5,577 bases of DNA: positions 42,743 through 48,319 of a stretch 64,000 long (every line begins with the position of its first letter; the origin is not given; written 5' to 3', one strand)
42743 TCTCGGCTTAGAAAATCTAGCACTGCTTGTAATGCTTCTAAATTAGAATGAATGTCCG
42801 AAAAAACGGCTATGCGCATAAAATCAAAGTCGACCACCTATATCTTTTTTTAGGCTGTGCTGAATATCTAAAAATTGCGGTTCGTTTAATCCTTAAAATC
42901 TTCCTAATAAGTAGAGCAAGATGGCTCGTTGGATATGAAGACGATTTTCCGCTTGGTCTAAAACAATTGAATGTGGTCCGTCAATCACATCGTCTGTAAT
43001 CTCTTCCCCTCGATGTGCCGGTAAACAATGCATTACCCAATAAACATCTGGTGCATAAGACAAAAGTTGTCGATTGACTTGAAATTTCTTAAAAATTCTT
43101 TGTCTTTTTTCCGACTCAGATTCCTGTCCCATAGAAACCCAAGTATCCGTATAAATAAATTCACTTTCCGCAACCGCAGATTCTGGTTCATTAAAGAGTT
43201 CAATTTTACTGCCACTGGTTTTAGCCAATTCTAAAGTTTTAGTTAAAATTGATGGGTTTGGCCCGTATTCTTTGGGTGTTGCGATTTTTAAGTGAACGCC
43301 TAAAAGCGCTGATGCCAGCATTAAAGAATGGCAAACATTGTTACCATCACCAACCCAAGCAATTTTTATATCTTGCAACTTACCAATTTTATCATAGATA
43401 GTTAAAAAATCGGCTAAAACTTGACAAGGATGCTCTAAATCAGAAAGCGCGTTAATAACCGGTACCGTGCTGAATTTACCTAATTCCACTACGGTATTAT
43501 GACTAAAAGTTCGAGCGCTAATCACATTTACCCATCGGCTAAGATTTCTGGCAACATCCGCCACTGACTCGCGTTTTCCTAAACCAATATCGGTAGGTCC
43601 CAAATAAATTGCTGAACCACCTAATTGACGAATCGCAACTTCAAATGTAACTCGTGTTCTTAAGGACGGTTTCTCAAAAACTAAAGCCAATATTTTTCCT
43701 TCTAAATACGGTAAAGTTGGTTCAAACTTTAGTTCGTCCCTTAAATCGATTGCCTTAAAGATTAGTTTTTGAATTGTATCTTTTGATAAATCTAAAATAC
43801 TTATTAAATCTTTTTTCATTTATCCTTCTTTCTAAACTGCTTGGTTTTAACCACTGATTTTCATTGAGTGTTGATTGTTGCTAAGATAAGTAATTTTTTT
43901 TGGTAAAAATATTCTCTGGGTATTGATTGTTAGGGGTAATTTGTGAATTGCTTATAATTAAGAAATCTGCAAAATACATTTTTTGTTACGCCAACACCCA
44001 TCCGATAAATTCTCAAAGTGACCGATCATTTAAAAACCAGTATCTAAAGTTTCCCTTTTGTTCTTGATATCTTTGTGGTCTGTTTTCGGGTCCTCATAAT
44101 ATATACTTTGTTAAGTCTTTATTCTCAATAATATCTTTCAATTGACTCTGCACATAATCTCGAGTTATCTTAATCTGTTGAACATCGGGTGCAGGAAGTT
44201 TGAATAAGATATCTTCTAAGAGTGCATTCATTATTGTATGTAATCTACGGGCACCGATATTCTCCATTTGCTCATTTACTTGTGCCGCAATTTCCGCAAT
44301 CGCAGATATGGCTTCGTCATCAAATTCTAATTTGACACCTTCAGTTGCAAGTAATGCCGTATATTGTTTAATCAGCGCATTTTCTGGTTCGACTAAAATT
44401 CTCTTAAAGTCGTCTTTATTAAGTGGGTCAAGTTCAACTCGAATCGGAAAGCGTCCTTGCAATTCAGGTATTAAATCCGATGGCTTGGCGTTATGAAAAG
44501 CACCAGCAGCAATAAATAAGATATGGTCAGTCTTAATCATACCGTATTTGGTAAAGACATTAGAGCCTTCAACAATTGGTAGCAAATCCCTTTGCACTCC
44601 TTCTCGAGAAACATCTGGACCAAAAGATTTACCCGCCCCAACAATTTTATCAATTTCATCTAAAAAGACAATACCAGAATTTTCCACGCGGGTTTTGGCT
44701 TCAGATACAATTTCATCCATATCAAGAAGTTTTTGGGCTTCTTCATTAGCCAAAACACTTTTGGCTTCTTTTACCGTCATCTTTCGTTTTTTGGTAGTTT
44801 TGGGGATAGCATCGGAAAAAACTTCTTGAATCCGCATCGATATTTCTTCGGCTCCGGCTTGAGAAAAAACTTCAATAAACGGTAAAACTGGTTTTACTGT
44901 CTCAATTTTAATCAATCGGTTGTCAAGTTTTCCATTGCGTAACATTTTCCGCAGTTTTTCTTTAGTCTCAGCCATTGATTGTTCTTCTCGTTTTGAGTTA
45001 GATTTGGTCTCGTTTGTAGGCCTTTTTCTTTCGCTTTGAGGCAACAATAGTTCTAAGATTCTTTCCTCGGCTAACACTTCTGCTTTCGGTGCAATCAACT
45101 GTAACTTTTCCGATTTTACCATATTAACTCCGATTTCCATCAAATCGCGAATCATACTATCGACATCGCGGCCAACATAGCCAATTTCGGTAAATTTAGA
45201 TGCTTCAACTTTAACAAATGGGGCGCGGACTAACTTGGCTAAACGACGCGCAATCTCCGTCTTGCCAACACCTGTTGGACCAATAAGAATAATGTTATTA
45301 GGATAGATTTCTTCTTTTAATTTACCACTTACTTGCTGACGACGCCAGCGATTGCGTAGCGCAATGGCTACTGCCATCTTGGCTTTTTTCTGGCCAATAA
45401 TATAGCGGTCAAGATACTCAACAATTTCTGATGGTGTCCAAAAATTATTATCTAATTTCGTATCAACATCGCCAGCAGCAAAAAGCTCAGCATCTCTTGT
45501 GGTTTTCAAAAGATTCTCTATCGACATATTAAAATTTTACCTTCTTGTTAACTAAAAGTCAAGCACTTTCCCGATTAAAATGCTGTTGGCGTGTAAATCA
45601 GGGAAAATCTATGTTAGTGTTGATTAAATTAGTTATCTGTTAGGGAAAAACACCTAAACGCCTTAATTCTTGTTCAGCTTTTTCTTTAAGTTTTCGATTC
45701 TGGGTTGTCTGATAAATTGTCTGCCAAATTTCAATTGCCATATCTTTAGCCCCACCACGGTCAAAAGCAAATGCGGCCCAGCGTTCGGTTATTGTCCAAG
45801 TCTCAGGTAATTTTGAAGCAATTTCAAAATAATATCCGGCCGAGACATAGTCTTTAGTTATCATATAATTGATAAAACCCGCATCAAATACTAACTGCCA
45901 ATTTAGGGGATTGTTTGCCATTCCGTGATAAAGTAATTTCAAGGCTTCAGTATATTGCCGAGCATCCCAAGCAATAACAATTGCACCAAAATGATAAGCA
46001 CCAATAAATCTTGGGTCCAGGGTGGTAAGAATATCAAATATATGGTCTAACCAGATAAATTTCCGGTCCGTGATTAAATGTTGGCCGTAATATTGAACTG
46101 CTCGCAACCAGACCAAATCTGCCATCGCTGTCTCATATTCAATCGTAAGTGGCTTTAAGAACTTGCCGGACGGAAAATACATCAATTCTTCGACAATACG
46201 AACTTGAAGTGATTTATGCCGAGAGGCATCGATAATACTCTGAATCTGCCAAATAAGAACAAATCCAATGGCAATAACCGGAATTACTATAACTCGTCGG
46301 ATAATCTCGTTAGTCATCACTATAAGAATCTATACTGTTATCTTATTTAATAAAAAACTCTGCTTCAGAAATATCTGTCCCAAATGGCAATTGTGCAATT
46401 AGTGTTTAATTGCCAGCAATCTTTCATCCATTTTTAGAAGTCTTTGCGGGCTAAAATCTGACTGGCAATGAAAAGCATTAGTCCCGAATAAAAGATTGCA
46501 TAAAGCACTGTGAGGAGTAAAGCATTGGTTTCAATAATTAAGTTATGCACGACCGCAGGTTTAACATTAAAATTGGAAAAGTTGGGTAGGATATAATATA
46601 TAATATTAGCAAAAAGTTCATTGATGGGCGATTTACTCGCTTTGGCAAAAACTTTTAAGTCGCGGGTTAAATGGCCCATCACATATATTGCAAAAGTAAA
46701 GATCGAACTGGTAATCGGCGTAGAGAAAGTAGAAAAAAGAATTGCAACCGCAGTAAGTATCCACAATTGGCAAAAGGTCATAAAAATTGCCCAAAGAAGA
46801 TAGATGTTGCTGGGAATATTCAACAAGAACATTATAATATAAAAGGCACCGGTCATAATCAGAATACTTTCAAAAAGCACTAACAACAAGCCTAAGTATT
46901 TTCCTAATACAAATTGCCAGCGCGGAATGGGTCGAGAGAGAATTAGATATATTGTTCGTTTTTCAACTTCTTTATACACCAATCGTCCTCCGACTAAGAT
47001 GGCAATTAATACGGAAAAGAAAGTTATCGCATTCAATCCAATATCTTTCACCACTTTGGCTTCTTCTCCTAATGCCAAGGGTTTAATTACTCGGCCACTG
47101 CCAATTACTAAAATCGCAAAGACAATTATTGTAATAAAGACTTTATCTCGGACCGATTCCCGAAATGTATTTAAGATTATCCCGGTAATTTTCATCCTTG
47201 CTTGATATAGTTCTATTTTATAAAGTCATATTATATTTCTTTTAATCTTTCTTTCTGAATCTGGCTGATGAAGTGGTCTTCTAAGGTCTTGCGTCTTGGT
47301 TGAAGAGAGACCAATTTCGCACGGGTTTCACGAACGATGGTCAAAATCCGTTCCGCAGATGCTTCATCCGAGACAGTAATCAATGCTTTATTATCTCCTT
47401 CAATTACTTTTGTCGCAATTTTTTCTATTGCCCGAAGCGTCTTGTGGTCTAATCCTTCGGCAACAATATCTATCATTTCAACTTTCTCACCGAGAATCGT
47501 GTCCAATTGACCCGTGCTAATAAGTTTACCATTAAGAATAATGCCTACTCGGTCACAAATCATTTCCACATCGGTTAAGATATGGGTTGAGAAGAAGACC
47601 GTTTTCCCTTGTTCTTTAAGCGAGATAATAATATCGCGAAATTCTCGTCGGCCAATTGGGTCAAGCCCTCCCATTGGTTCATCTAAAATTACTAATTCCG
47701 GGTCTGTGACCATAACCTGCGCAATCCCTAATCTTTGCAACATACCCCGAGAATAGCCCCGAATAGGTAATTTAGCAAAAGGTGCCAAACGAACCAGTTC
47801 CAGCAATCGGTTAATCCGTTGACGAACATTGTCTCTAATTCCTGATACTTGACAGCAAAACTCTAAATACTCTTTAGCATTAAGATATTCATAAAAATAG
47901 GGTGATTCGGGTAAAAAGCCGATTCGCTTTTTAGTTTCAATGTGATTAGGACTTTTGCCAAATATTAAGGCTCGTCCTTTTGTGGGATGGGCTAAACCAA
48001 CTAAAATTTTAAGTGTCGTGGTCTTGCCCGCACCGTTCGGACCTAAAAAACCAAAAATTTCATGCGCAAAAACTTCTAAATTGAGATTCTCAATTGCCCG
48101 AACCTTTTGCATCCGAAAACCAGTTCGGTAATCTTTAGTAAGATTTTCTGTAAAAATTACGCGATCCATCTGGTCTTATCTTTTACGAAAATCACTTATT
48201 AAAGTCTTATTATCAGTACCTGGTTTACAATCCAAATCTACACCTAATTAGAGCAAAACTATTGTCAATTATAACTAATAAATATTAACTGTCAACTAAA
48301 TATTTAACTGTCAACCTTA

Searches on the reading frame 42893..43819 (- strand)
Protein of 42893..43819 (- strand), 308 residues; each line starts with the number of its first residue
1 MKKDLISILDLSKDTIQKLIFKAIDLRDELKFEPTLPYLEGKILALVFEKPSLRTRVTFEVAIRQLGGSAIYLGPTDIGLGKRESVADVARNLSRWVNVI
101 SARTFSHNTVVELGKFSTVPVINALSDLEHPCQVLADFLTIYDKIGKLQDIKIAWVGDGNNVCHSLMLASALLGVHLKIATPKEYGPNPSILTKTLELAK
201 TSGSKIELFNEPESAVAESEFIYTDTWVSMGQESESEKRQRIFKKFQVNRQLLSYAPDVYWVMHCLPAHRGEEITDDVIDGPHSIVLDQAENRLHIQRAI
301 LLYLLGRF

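Call 6: search_protein_families(library=ncbifam, proteins=[window:42893-43819:-], max_evalue=0.001)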
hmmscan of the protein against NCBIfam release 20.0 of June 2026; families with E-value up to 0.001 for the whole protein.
window:42893-43819:- (308 aa): 16 families
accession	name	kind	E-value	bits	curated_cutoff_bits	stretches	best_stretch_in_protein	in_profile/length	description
NF001986.0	PRK00779.1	subfamily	2.2e-123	411.3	306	1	2-306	5-305/307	ornithine carbamoyltransferase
TIGR00658.1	orni_carb_tr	equivalog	5.3e-119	396.9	280.85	1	3-305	1-303/304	ornithine carbamoyltransferase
NF011380.0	PRK14805.1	equivalog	1.2e-105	352.9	421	1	3-306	2-301/302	ornithine carbamoyltransferase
TIGR04384.1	putr_carbamoyl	exception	1.1e-92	310.7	500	1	4-305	1-307/330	putrescine carbamoyltransferase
NF003286.0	PRK04284.1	subfamily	1.1e-74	251.6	515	1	3-306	7-331/332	ornithine carbamoyltransferase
NF009213.0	PRK12562.1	subfamily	4.5e-56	190.6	559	1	2-306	6-333/334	ornithine carbamoyltransferase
NF002470.0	PRK01713.1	equivalog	7.4e-56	190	545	1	3-270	8-279/334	ornithine carbamoyltransferase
NF011379.0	PRK14804.1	equivalog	2.8e-54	184.4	373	1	3-305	7-309/311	ornithine carbamoyltransferase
NF003384.0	PRK04523.1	equivalog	6.8e-49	166.7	288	1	3-306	4-334/336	N-acetylornithine carbamoyltransferase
TIGR00670.1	asp_carb_tr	equivalog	6e-46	156.9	236.95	1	3-305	1-303/304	aspartate carbamoyltransferase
NF002032.1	PRK00856.1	equivalog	1.3e-43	149.3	263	1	3-304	1-296/297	aspartate carbamoyltransferase catalytic subunit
NF006046.0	PRK08192.1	equivalog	1.6e-28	99.9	512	1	4-305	8-317/339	aspartate carbamoyltransferase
NF008853.0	PRK11891.1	equivalog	8.7e-25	87.2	560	1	2-306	88-399/430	aspartate carbamoyltransferase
NF010387.0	PRK13814.1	equivalog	2.7e-17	62.6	660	1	5-305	8-304/310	aspartate carbamoyltransferase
NF005538.0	PRK07200.1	equivalog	5e-08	32.4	453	1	120-231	154-276/396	knotted carbamoyltransferase YgeW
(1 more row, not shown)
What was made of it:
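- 42893..43819 (-): Ornithine carbamoyltransferase gene, 14.6 kb from CK. It is not part of the cluster but is an alternative route to or from carbamoyl phosphate. NF001986 411.3 bits (cutoff 306) and TIGR00658 396.9 bits (cutoff 280.85) (call 6).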

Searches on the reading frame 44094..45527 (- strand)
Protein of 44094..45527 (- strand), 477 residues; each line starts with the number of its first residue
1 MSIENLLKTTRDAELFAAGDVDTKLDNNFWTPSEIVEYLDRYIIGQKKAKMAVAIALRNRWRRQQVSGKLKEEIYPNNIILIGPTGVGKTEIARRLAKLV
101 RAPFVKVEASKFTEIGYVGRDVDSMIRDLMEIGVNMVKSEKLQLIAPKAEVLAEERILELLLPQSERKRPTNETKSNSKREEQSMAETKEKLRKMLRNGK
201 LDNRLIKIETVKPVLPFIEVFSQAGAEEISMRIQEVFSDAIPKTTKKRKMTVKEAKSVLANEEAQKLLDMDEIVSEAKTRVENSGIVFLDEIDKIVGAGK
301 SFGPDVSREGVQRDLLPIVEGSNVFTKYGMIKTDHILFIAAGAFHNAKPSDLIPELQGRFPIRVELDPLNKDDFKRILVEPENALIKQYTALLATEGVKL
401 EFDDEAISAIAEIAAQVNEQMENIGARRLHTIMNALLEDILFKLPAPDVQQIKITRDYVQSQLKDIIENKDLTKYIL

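Call 6: search_protein_families(library=ncbifam, proteins=[window:44094-45527:-], max_evalue=0.001)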
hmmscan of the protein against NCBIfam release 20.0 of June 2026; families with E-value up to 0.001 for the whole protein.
window:44094-45527:- (477 aa): 20 families
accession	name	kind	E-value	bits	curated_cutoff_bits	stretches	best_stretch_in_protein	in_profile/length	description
TIGR00390.1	hslU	equivalog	7.2e-190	631.6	362.45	1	31-477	2-441/441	ATP-dependent protease ATPase subunit HslU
NF003745.1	PRK05342.1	equivalog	8.5e-70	235.7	359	3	352-470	296-410/418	ATP-dependent Clp protease ATP-binding subunit ClpX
TIGR00382.1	clpX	equivalog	8.8e-61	206.1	370.75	3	352-465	302-411/414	ATP-dependent protease ATP-binding subunit ClpX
TIGR02639.1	ClpA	equivalog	6.2e-13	47.9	993.15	1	37-120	453-531/734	ATP-dependent Clp protease ATP-binding subunit ClpA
TIGR03346.1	chaperone_ClpB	equivalog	1.1e-07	30.6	1232.1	1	37-119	561-641/853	ATP-dependent chaperone ClpB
NF003069.1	PRK03992.1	subfamily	1.8e-07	30.7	500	1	76-132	165-219/379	proteasome-activating nucleotidase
TIGR01242.2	TIGR01242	subfamily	1.9e-07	30.4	500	1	76-132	148-202/362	proteasome-activating nucleotidase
TIGR03345.1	VI_ClpV1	equivalog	6.4e-07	28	884.95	1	34-99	559-619/852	type VI secretion system ATPase TssH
NF008263.0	PRK11034.1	equivalog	2.4e-06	25.7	1350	0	40-120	457-532/758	ATP-dependent Clp protease ATP-binding subunit ClpA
TIGR01241.2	FtsH_fam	equivalog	5.7e-06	25.4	600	1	76-131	195-248/598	ATP-dependent zinc metalloprotease FtsH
NF008004.0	PRK10733.1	equivalog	8.8e-06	24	1008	1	56-131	170-238/644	ATP-dependent zinc metalloprotease FtsH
NF041006.2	cell_div_CdvC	equivalog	1.4e-05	24.2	650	0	74-112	132-170/370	cell division protein CdvC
NF033607.0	disagg_AAA_ClpG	exception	3e-05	22.1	1900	1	36-114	587-663/932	AAA family protein disaggregase ClpG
TIGR02928.1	TIGR02928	subfamily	3.1e-05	23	181.3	0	74-102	38-66/366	orc1/cdc6 family replication initiation protein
NF047747.1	PrtsmActNtasePan2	equivalog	5e-05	22.7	700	0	76-133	185-240/397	proteasome-activating nucleotidase Pan2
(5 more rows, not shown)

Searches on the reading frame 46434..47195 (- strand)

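Call 6: search_protein_families(library=ncbifam, proteins=[window:46434-47195:-], max_evalue=0.001)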
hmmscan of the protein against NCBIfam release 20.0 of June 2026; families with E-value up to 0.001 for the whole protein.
window:46434-47195:- (253 aa): 0 families

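Call 12: search_protein_families(library=pfam, proteins=[window:46434-47195:-], max_evalue=0.00001)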
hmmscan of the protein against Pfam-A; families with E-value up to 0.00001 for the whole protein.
window:46434-47195:- (253 aa): 2 families
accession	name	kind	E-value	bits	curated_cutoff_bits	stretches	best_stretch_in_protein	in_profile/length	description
PF12679.13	ABC2_membrane_2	-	1.5e-11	44.5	27.2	1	8-176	5-197/283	ABC-2 family transporter protein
PF12730.13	ABC2_membrane_4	-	5.1e-07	30.3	27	1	20-171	19-176/179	ABC-2 family transporter protein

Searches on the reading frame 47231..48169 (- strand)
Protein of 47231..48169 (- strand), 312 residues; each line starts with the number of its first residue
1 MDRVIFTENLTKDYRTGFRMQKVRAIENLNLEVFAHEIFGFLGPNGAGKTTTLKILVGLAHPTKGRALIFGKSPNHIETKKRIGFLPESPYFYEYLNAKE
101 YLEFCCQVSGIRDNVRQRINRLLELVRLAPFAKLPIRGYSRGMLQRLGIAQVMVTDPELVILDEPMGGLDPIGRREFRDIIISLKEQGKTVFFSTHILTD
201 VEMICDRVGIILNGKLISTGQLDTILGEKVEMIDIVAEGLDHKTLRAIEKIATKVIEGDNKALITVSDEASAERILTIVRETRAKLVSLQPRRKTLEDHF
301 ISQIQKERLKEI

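Call 6: search_protein_families(library=ncbifam, proteins=[window:47231-48169:-], max_evalue=0.001)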
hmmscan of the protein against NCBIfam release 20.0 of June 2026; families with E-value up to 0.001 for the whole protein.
window:47231-48169:- (312 aa): 180 families (the best 25 are shown)
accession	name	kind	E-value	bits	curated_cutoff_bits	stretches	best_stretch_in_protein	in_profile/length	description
TIGR01188.1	drrA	subfamily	1.3e-62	211.8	312.45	1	21-302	4-299/302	daunorubicin resistance ABC transporter, ATP-binding protein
TIGR03522.1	GldA_ABC_ATP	equivalog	4.1e-58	197.2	402.6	1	22-300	14-297/301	gliding motility-associated ABC transporter ATP-binding subunit GldA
TIGR03740.1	galliderm_ABC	subfamily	8.7e-56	189.1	309.75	1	20-223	10-209/223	lantibiotic protection ABC transporter ATP-binding subunit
NF033858.1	ABC2_perm_RbbA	equivalog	1.9e-45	155.2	1050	1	19-228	275-487/909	ribosome-associated ATPase/putative transporter RbbA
NF010060.0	PRK13537.1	equivalog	2.4e-42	144.9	521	1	24-302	29-306/314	nodulation factor ABC transporter ATP-binding protein NodI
TIGR01288.1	nodI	equivalog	4.4e-38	131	424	1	26-304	20-297/303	nodulation factor ABC transporter ATP-binding protein NodI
NF010059.0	PRK13536.1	equivalog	4.7e-38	130.8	549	1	24-303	57-335/342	nodulation factor ABC transporter ATP-binding protein NodI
TIGR04406.1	LPS_export_lptB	equivalog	4.9e-37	127.5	240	1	8-229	5-226/239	LPS export ABC transporter ATP-binding protein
NF047565.1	PSM_export_PmtA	equivalog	2.2e-34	119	350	1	25-243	16-232/282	phenol-soluble modulin export ABC transporter ATP-binding protein PmtA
TIGR01186.1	proV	subfamily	1.8e-33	116.2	326.6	1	24-296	7-285/363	betaine/proline/choline family ABC transporter ATP-binding protein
TIGR04521.1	ECF_ATPase_2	equivalog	3.7e-33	114.8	330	1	7-234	3-241/279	energy-coupling factor transporter ATPase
TIGR04520.1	ECF_ATPase_1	equivalog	6.8e-31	107.7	315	1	7-235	3-233/269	energy-coupling factor transporter ATPase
TIGR03269.1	met_CoM_red_A2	equivalog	2.7e-30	105.4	517.1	2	139-228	428-518/530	methyl coenzyme M reductase system, component A2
TIGR00968.1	3a0106s01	subfamily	9.6e-30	103.8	342.75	1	21-226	11-219/237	sulfate ABC transporter ATP-binding protein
TIGR01257.1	rim_protein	equivalog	1.3e-29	101.9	4012.85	1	22-220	942-1142/2272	rim ABC transporter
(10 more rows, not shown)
